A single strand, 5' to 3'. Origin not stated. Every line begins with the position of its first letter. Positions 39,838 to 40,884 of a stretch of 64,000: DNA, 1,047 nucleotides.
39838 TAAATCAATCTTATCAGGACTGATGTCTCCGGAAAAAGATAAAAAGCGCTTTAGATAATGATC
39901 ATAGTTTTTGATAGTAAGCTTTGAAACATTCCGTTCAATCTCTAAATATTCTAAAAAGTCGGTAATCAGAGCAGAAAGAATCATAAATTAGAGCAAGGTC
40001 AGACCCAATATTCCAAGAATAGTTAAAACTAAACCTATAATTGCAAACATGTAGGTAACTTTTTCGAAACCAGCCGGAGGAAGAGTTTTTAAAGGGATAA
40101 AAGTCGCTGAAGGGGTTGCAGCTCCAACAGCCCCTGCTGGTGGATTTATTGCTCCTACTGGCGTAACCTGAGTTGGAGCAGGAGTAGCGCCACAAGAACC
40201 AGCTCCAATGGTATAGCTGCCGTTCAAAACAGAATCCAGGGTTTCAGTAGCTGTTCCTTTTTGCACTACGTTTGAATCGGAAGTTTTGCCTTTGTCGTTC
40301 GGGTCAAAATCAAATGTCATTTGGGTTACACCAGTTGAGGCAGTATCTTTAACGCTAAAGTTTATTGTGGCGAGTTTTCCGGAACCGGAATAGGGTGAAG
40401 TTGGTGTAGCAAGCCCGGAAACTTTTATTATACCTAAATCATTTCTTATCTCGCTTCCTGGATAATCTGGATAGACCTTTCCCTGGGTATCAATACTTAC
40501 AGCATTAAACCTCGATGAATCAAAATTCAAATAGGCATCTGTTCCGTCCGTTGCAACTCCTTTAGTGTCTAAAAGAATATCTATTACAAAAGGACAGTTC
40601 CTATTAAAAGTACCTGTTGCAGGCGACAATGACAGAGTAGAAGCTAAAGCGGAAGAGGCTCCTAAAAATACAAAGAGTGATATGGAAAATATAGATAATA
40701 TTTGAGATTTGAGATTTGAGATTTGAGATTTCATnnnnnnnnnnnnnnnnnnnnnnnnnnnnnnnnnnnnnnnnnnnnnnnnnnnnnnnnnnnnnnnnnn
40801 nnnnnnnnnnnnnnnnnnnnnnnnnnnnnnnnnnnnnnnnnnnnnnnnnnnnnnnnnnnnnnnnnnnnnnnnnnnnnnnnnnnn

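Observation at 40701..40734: Heptanucleotide repeat (x4) fused to the start codon of a surface-protein gene, a candidate slipped-strand phase-variation switch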

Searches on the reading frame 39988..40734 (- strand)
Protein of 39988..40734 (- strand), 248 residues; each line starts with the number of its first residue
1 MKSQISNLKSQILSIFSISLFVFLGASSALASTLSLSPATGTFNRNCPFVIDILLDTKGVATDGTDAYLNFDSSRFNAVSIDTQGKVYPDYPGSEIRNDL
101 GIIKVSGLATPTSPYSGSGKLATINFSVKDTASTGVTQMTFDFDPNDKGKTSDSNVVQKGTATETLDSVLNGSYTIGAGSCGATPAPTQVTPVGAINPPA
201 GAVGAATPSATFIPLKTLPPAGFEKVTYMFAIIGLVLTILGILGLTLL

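Call 7: search_protein_families(library=pfam, proteins=[window:39988-40734:-], max_evalue=0.01)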
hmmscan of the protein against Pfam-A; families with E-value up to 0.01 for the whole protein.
window:39988-40734:- (248 aa): 1 family
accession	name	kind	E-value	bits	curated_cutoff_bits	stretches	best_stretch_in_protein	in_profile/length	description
PF00963.24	Cohesin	-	5.5e-07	30.3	24.1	1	64-151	32-128/139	Cohesin domain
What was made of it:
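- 39988..40734 (-): Gene for the 248-aa surface protein. Residues 1-31 are the signal peptide (predicted ALA|S cleavage), 32-177 a cohesin beta-sandwich, 188-216 a disordered Pro/Thr linker, and 222-247 a C-terminal membrane helix preceded by a conserved LPPAG motif. Pfam Cohesin at 30.3 bits against a cut-off of 24.1 (call 7).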

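Call 8: find_encoding_contigs(protein=window:39988-40734:-, flank=10000, max_places=10)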
Protein window:39988-40734:- (248 aa): 2 contigs read that carry it; 1 place shown.
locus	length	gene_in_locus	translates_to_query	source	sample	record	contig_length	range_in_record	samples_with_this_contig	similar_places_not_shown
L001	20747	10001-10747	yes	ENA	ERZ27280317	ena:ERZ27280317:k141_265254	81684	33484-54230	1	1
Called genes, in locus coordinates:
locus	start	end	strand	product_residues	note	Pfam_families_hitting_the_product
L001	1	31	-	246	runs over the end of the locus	PF14559:TPR_19 (weak)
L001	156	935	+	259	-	PF20772:TACO1_YebC_N, PF01709:Transcrip_reg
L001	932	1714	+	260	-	PF18900:DUF5656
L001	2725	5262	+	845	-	-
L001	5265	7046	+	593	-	-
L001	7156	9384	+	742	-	PF00404:Dockerin_1 (weak)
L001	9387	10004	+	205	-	PF00963:Cohesin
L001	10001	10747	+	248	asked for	PF00963:Cohesin (weak)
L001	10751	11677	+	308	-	PF02899:Phage_int_SAM_1, PF13102:Phage_int_SAM_5, PF13495:Phage_int_SAM_4 (weak), PF00589:Phage_integrase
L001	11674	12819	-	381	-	-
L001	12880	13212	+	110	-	-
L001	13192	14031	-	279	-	PF01261:AP_endonuc_2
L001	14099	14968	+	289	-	PF01510:Amidase_2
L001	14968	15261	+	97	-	-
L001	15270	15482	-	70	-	-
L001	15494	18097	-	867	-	PF00521:DNA_topoisoIV, PF03989:DNA_gyraseA_C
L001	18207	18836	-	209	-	-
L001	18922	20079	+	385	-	PF01820:Dala_Dala_lig_N, PF02222:ATP-grasp (weak), PF02786:CPSase_L_D2 (faint), PF07478:Dala_Dala_lig_C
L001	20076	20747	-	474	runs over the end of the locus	PF08245:Mur_ligase_M, PF02875:Mur_ligase_C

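Call 10: find_homologous_proteins(query=window:39988-40734:-, max_evalue=0.001)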
Query window:39988-40734:- (248 aa): 466 proteins with E <= 0.001 among 2821 candidates; the best 120 are listed.
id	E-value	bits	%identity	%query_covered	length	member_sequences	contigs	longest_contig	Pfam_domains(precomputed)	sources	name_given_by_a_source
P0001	1.5e-152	524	100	100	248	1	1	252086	PF00963.25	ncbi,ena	-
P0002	1.2e-102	361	68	96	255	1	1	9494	PF00963.25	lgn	-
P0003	1.9e-85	304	64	98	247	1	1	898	-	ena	-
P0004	2.5e-85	304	63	100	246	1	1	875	-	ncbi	-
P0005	7.0e-81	289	62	93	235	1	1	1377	PF00963.25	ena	-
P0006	9.1e-80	286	64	92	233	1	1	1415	PF00963.25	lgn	-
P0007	1.4e-79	285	60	96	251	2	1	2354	PF00963.25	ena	-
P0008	3.1e-78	281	59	100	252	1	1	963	PF00963.25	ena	-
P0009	4.1e-78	280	63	94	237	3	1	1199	-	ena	-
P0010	1.6e-76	275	61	100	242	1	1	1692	PF00963.25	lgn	-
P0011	1.1e-73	266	61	94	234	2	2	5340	PF00963.25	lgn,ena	-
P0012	1.2e-73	266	60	96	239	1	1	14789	PF00963.25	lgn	-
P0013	1.1e-72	263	57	95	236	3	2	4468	PF00963.25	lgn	-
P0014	1.1e-72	263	56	96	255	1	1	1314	PF00963.25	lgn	-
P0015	1.5e-71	259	59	96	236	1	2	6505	PF00963.25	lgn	-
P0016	3.6e-71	258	59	92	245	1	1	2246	PF00963.25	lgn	-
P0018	5.2e-71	257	56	95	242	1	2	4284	PF00963.25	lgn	-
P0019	1.3e-70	256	59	94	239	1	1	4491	PF00963.25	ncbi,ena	-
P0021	7.7e-70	253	55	96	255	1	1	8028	PF00963.25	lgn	-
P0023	3.3e-69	251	59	85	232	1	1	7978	PF00963.25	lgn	-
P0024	8.2e-69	250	53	98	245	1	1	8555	PF00963.25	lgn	-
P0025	1.4e-68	249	59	92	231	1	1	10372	PF00963.25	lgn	-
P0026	2.6e-68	248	55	100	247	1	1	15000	PF00963.25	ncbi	-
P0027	4.9e-68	247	56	100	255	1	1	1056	PF00963.25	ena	-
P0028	1.6e-67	246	58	85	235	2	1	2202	PF00963.25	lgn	-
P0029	2.6e-67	245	57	92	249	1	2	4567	PF00963.25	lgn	-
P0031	3.6e-67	244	58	92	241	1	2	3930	PF00963.25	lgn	-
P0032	3.7e-67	244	55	85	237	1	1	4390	PF00963.25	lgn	-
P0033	4.1e-67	244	57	93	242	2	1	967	PF00963.25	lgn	-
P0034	5.8e-67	244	57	90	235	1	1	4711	PF00963.25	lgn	-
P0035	6.3e-67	244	53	91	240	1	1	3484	PF00963.25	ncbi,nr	ncbi:hypothetical protein HYU96_04010 [Candidatus Daviesbacteria bacterium]|nr:hypothetical protein 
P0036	7.3e-67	244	58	85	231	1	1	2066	PF00963.25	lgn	-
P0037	8.6e-67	243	51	96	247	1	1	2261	PF00963.25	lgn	-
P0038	1.0e-66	243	56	82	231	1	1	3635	PF00963.25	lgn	-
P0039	1.6e-66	242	53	100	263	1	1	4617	-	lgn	-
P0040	2.5e-66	242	52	96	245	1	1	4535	PF00963.25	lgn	-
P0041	3.5e-66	241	52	93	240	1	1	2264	PF00963.25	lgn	-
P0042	4.2e-66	241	52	92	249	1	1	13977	PF00963.25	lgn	-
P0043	5.2e-66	241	56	92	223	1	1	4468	PF00963.25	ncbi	-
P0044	5.9e-66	241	53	97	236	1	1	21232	PF00963.25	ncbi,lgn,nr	ncbi:MAG: cohesin domain-containing protein [Candidatus Daviesbacteria bacterium]|nr:cohesin domain-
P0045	6.6e-66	240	56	92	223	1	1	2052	PF00963.25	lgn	-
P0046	9.1e-66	240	56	86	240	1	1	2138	PF00963.25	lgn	-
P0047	1.4e-65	239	57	85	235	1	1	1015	PF00963.25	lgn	-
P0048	2.3e-65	239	55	88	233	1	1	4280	PF00963.25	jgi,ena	-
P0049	3.2e-65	238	56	91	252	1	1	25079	PF00963.25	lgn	-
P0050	3.5e-65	238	53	92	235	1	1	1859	PF00963.25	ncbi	-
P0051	4.0e-65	238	53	92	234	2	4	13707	PF00963.25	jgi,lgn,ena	-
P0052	4.1e-65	238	52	91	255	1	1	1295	PF00963.25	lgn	-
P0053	4.1e-65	238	53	96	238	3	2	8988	PF00963.25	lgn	-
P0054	4.5e-65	238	53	92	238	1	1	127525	PF00963.25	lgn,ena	-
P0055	5.2e-65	237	51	93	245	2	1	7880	PF00963.25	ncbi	-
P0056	5.9e-65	237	56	85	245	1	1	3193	PF00963.25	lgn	-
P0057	6.0e-65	237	53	99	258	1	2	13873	PF00963.25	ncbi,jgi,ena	-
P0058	6.2e-65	237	49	96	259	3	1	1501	PF00963.25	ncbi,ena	-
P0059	8.5e-65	237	53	90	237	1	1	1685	PF00963.25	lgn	-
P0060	9.5e-65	237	54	96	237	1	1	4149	PF00963.25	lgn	-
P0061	1.0e-64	237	55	90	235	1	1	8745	PF00963.25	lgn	-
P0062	1.5e-64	236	54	86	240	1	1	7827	PF00963.25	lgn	-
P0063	1.7e-64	236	52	96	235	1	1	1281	PF00963.25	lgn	-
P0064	1.9e-64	236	53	97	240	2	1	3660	PF00963.25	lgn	-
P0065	2.1e-64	235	57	85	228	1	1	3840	PF00963.25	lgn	-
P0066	2.1e-64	235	55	97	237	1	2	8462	PF00963.25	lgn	-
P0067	3.5e-64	235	57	91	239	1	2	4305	PF00963.25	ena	-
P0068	3.5e-64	235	52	95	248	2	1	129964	PF00963.25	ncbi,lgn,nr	ncbi:MAG: cohesin domain-containing protein [Candidatus Daviesbacteria bacterium]|nr:cohesin domain-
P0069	4.1e-64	235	55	90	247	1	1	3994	PF00963.25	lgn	-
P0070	4.4e-64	234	54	90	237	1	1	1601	PF00963.25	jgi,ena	-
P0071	5.3e-64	234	58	83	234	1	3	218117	PF00963.25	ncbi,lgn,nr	ncbi:hypothetical protein HY387_00725 [Candidatus Daviesbacteria bacterium]|nr:hypothetical protein 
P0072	6.6e-64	234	52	97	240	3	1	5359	PF00963.25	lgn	-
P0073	6.6e-64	234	54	96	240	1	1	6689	PF00963.25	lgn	-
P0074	7.1e-64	234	55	85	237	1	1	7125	PF00963.25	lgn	-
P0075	7.6e-64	234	55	96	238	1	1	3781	PF00963.25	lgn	-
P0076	1.0e-63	233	51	97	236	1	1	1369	PF00963.25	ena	-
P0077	1.2e-63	233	48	100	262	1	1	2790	PF00963.25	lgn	-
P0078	1.4e-63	233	53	91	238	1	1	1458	PF00963.25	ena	-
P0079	1.4e-63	233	53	85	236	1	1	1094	PF00963.25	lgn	-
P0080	1.7e-63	232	53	96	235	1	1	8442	PF00963.25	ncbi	-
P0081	2.2e-63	232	54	90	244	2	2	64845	PF00963.25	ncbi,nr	ncbi:hypothetical protein HYZ06_02555 [Candidatus Daviesbacteria bacterium]|nr:hypothetical protein 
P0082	2.3e-63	232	52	85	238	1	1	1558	PF00963.25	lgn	-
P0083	3.2e-63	232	48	100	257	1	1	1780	PF00963.25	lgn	-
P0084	4.0e-63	231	52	88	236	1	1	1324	PF00963.25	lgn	-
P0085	4.4e-63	231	52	85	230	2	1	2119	PF00963.25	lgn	-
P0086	4.9e-63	231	55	94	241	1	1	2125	PF00963.25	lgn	-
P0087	5.2e-63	231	53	97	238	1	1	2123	PF00963.25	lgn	-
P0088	5.3e-63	231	50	91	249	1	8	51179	PF00963.25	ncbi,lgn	-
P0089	5.4e-63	231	50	96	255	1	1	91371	PF00963.25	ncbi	-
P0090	5.4e-63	231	53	86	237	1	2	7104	PF00963.25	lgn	-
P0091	5.9e-63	231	49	92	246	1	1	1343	PF00963.25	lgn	-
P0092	7.2e-63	230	51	89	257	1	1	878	PF00963.25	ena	-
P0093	8.0e-63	230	52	97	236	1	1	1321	PF00963.25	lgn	-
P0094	9.4e-63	230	53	94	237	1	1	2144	PF00963.25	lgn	-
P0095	9.7e-63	230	52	90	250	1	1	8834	PF00963.25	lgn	-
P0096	2.0e-62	229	56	89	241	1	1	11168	PF00963.25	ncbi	-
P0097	2.2e-62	229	55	92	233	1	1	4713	PF00963.25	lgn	-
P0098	2.4e-62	229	54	97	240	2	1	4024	PF00963.25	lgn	-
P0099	2.4e-62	229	54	85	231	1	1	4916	PF00963.25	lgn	-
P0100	2.6e-62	229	54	99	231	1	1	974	PF00963.25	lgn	-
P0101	2.7e-62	229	52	90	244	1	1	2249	PF00963.25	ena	-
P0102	2.7e-62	229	52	94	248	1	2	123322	PF00963.25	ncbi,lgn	-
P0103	2.9e-62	228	50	89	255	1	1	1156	PF00963.25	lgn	-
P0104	3.4e-62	228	53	86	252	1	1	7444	PF00963.25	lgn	-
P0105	4.0e-62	228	52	91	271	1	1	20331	PF00963.25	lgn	-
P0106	4.1e-62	228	52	97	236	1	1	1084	PF00963.25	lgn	-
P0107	4.1e-62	228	54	85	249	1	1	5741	PF00963.25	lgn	-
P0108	4.3e-62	228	54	89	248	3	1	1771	PF00963.25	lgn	-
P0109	4.3e-62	228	50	85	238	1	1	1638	PF00963.25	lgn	-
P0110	4.9e-62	228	53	91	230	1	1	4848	PF00963.25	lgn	-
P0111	5.0e-62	228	55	96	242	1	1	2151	PF00963.25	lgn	-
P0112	5.1e-62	228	51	88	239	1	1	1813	PF00963.25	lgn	-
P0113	6.3e-62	227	54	90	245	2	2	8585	PF00963.25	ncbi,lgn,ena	-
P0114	6.6e-62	227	51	97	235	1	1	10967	PF00963.25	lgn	-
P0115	7.0e-62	227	53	97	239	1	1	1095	PF00963.25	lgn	-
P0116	8.4e-62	227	53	89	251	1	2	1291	PF00963.25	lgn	-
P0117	1.1e-61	227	53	90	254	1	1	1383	PF00963.25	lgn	-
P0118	1.1e-61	227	53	85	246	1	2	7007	PF00963.25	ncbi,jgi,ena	-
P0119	1.2e-61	226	50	97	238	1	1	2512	PF00963.25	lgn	-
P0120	1.3e-61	226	55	89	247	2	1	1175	PF00963.25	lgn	-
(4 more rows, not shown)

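Call 14: find_related_loci(query=A1, collection=genome_contigs, flank=3000)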
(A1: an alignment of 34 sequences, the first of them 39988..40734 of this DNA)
Query A1 (248 aa) in genome_contigs; peptide patterns used: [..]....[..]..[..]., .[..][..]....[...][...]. (x = any residue, [..] = any of these).
80 stretches matched a pattern; 62 encode a relative of the query (tblastn E <= 1e-3); 60 distinct loci.
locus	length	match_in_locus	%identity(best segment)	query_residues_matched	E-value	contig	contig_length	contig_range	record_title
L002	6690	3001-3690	60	11-239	3e-78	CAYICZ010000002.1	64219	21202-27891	MAG TPA_asm: uncultured Gammaproteobacteria bacterium isolate ERP119705_co18_1 genome assembly, contig: NODE_325_length_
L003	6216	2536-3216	56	13-242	3e-76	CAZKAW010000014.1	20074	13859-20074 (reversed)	MAG TPA_asm: uncultured Gammaproteobacteria bacterium isolate binchicken_co38_470 genome assembly, contig: NODE_5628_len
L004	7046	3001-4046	52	8-239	5e-69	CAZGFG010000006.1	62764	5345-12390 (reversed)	MAG TPA_asm: uncultured Gammaproteobacteria bacterium isolate binchicken_co125_1135 genome assembly, contig: NODE_969_le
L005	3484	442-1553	53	13-238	2e-67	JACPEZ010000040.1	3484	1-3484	MAG: Candidatus Daviesbacteria bacterium isolate NC_groundwater_348_Ag_B-0.1um_41_18 GD18-4_B1_scaffold_730579, whole ge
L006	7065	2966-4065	51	8-239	2e-67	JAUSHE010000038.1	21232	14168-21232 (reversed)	MAG: Candidatus Daviesbacteria bacterium isolate E14_metabat.bin.170_sub E14_k141_1053213, whole genome shotgun sequence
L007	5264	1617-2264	53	29-245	7e-67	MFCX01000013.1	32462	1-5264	MAG: Candidatus Daviesbacteria bacterium RIFCSPHIGHO2_02_FULL_39_12 rifcsphigho2_02_scaffold_1710, whole genome shotgun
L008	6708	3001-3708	49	6-237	8e-66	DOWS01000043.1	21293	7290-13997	MAG TPA_asm: Candidatus Daviesbacteria bacterium isolate UBA9644 contig_24714, whole genome shotgun sequence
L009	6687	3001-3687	51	16-239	2e-64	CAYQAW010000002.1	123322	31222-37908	MAG TPA_asm: uncultured Gammaproteobacteria bacterium isolate binchicken_co251_588 genome assembly, contig: NODE_239_len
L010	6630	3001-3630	54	29-239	2e-64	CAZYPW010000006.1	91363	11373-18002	MAG TPA_asm: uncultured Gammaproteobacteria bacterium isolate binchicken_co38_269 genome assembly, contig: NODE_628_leng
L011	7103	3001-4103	50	16-239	6e-64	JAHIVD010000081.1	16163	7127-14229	MAG: Patescibacteria group bacterium isolate MM_PC_MetaG.mb.55 MM_PC_MetaG.mb.55_k141_1704890, whole genome shotgun sequ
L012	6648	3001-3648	53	27-239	6e-64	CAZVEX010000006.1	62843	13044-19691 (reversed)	MAG TPA_asm: uncultured Gammaproteobacteria bacterium isolate binchicken_co38_210 genome assembly, contig: NODE_1112_len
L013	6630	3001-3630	54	29-248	9e-64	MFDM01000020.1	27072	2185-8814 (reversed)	MAG: Candidatus Daviesbacteria bacterium RIFCSPLOWO2_01_FULL_39_12 rifcsplowo2_01_scaffold_2723, whole genome shotgun se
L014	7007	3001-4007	58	27-232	3e-63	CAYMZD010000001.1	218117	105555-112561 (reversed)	MAG TPA_asm: uncultured Gammaproteobacteria bacterium isolate binchicken_co110_145 genome assembly, contig: NODE_135_len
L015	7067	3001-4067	52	29-239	1e-62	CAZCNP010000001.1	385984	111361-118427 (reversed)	MAG TPA_asm: uncultured Gammaproteobacteria bacterium isolate binchicken_co38_1123 genome assembly, contig: NODE_59_leng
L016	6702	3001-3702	48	12-248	7e-62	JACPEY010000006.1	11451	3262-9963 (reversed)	MAG: Candidatus Daviesbacteria bacterium isolate NC_groundwater_347_Ag_B-0.1um_39_21 GD18-4_B1_scaffold_61503, whole gen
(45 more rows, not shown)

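Call 17: find_related_loci(query=A1, collection=metagenome_contigs, flank=2000)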
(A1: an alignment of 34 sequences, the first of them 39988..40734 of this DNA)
Query A1 (248 aa) in metagenome_contigs; peptide patterns used: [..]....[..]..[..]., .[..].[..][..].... (x = any residue, [..] = any of these).
223 stretches matched a pattern; 93 encode a relative of the query (tblastn E <= 1e-3); the best 80 are kept; 80 distinct loci.
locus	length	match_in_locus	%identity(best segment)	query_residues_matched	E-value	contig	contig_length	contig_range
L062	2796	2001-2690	60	11-239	1e-78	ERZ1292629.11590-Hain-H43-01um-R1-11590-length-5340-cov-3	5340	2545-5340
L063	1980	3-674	60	17-239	8e-79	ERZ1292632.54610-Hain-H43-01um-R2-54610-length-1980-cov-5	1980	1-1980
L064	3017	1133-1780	57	27-248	3e-75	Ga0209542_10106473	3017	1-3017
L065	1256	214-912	57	9-239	1e-78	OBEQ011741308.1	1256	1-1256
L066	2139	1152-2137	60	1-210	1e-75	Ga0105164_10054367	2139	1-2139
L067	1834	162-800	55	31-248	2e-75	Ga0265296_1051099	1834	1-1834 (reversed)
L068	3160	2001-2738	53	4-248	5e-72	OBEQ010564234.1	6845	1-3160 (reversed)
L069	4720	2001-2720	53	8-239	9e-67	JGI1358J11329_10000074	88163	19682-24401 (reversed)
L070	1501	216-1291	49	1-238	8e-70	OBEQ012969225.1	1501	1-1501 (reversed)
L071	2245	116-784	53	11-238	2e-67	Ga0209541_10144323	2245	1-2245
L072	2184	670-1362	54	16-248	8e-68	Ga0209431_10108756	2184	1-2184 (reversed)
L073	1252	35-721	51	6-239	4e-70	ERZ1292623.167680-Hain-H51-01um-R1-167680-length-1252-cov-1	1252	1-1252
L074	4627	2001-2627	52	29-238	1e-62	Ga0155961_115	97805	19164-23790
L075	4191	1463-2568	48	8-238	4e-64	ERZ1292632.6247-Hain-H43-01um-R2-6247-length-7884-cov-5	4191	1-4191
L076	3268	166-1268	50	16-239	4e-64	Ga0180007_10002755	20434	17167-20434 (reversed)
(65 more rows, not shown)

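Call 30: find_encoding_contigs(protein=P0025, flank=1500, max_places=3)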
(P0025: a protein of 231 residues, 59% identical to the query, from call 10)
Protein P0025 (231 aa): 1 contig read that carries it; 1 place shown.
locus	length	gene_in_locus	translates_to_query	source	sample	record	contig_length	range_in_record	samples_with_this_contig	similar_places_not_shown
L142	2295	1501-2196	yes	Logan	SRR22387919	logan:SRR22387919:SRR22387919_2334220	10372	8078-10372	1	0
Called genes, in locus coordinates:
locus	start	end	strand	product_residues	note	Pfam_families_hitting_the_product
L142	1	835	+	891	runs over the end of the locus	-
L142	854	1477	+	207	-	PF00963:Cohesin (weak)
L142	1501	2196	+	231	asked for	PF00963:Cohesin (weak)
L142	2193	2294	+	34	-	?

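Call 31: find_encoding_contigs(protein=P0006, flank=1500, max_places=3)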
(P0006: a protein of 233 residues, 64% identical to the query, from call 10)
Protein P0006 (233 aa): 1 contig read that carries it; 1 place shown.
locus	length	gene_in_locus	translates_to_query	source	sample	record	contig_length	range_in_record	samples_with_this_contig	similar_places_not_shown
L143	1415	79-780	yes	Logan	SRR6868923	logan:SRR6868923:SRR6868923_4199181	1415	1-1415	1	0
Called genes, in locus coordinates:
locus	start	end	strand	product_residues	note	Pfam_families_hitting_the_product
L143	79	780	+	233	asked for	PF00963:Cohesin (weak)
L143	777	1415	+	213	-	?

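Call 32: find_encoding_contigs(protein=P0045, flank=1500, max_places=3)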
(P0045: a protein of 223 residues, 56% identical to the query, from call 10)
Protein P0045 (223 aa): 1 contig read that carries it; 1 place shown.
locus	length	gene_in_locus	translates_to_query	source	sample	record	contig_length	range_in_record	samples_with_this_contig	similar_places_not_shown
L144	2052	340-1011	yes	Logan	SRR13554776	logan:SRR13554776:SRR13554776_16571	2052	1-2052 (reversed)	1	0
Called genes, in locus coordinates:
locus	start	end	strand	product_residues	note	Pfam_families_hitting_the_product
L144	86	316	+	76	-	-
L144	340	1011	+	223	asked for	PF00963:Cohesin (weak)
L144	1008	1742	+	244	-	PF02899:Phage_int_SAM_1, PF13102:Phage_int_SAM_5 (weak), PF13495:Phage_int_SAM_4 (weak), PF00589:Phage_integrase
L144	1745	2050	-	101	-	?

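Call 33: find_encoding_contigs(protein=P0043, flank=1500, max_places=3)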
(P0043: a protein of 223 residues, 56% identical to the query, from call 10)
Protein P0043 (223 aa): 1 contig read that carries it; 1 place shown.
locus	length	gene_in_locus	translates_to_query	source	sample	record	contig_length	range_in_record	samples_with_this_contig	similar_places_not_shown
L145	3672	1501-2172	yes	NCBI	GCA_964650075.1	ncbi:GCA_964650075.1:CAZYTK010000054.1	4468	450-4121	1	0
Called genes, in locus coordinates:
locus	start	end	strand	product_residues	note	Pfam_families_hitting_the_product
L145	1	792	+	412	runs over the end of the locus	?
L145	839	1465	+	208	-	-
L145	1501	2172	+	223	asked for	PF00963:Cohesin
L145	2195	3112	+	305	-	PF02899:Phage_int_SAM_1, PF13102:Phage_int_SAM_5, PF13495:Phage_int_SAM_4 (faint), PF00589:Phage_integrase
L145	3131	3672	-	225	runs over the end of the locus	-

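Call 34: find_encoding_contigs(protein=P0085, flank=1500, max_places=3)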
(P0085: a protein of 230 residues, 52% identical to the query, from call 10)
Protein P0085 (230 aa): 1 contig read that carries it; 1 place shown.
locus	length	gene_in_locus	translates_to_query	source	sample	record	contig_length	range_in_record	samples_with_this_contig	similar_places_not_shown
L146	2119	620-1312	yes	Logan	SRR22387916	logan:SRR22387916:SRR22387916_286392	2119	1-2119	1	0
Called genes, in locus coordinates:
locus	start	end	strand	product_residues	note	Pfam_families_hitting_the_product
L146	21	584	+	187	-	PF00963:Cohesin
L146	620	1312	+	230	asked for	PF00963:Cohesin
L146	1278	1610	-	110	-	-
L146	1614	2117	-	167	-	?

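Call 39: search_protein_families(library=ncbifam, proteins=[window:39988-40734:-], max_evalue=0.01)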
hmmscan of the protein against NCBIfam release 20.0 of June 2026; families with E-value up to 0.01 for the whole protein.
window:39988-40734:- (248 aa): 0 families
